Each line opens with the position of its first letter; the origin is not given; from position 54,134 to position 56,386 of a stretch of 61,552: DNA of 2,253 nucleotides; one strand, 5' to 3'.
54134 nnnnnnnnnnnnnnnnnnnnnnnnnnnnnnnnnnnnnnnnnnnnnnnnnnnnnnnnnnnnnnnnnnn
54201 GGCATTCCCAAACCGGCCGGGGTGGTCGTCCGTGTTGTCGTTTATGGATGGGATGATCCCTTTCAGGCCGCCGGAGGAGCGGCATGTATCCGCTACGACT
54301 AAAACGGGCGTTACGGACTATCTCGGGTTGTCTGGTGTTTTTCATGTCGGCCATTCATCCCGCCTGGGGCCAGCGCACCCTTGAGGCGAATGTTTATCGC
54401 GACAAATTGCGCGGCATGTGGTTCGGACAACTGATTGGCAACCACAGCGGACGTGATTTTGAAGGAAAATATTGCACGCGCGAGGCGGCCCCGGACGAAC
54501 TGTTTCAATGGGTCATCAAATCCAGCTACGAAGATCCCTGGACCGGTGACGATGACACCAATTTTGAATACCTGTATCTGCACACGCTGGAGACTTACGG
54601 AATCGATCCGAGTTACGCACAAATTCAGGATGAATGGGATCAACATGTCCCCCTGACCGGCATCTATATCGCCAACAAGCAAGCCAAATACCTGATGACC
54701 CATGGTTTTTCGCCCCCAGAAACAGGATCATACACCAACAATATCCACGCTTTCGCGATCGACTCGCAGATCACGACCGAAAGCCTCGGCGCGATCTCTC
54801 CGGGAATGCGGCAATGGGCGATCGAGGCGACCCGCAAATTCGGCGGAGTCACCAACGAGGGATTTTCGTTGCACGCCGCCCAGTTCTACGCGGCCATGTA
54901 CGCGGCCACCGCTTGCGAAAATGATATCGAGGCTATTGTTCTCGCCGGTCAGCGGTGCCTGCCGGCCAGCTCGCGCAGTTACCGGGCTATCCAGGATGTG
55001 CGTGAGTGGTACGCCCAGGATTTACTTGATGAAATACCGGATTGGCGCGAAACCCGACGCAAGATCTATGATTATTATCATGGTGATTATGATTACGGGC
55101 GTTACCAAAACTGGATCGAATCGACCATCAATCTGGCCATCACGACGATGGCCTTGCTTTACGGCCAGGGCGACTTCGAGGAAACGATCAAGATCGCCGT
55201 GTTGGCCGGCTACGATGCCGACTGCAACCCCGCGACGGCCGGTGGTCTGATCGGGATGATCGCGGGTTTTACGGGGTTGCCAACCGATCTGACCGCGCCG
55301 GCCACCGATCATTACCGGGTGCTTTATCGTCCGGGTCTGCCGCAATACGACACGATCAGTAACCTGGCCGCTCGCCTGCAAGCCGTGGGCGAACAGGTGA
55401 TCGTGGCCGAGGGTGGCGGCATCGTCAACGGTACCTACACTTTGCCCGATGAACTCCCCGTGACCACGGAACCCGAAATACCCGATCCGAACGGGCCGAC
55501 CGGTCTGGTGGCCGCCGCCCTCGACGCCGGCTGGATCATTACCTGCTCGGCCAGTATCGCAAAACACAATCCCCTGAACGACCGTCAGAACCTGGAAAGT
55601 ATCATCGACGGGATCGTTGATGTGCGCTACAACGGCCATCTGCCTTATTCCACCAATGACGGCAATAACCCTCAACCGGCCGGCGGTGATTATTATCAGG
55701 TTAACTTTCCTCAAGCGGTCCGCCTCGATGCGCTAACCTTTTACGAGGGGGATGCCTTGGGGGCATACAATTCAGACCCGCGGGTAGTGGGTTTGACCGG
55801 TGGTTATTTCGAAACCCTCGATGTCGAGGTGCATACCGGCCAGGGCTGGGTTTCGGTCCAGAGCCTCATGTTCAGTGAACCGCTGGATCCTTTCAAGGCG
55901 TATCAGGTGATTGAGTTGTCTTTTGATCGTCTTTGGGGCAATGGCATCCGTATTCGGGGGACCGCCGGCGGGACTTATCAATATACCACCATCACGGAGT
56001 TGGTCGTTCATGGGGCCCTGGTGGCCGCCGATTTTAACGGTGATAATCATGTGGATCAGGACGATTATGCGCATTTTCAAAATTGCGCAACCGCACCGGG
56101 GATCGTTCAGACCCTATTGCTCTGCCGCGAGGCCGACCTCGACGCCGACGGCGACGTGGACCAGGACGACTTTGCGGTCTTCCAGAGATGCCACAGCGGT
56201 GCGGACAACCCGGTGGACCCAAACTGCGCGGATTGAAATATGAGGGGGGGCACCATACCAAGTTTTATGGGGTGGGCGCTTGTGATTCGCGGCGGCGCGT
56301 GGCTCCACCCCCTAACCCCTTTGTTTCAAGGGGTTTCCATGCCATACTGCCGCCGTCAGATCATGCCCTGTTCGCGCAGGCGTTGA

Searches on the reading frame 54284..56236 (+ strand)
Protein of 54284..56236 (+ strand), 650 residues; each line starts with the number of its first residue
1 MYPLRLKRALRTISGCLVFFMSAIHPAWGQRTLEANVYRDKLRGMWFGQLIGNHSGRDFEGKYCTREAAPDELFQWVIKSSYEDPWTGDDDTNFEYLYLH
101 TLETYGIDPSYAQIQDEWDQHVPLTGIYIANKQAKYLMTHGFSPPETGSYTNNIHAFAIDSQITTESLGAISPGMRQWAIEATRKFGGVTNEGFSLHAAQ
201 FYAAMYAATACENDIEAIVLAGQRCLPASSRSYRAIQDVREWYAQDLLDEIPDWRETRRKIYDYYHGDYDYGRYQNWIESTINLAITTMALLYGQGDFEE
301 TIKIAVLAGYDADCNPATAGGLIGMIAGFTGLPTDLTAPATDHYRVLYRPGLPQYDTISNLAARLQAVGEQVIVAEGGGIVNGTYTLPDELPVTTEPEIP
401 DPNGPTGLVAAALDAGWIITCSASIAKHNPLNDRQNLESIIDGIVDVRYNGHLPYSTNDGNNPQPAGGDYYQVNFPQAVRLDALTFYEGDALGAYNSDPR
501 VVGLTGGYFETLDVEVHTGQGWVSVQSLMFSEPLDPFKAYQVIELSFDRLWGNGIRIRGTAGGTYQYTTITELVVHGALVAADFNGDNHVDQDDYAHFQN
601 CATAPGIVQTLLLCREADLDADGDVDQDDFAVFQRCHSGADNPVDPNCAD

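Call 7: search_protein_families(library=pfam, proteins=[window:54284-56236:+], max_evalue=0.001)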
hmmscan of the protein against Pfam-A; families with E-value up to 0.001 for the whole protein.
window:54284-56236:+ (650 aa): 1 family
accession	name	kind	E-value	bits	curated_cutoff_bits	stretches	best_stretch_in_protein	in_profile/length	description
PF03747.19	ADP_ribosyl_GH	-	1.4e-33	117.3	26.2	1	44-334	1-286/287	ADP-ribosylglycohydrolase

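Call 9: search_protein_families(library=ncbifam, proteins=[window:54284-56236:+], max_evalue=0.01)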
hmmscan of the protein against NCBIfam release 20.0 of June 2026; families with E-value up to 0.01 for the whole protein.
window:54284-56236:+ (650 aa): 0 families

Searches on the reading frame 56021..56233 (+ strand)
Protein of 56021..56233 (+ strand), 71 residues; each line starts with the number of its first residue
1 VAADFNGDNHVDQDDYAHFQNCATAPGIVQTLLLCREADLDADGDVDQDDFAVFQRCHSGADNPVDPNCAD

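Call 57: search_protein_families(library=pfam, proteins=[window:56021-56233:+], max_evalue=10)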
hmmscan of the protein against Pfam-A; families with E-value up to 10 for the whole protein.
seq(71 aa): 6 families
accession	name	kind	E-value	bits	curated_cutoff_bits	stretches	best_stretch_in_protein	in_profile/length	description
PF13833.12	EF-hand_8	-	1.4e-05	25.2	28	2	30-54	28-50/54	EF-hand domain pair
PF00404.24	Dockerin_1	-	0.00031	21.3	22.9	2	3-53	2-51/57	Dockerin type I domain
PF00036.39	EF-hand_1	-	0.002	18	25.4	2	36-53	7-24/29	EF hand domain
PF13499.12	EF-hand_7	-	0.0072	17.1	30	1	3-52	11-63/67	EF-hand domain pair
PF13202.12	EF-hand_5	-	0.011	15.6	25.9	2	36-52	6-22/25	EF hand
PF13405.12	EF-hand_6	-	0.04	14.1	25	1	36-52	7-23/30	EF-hand domain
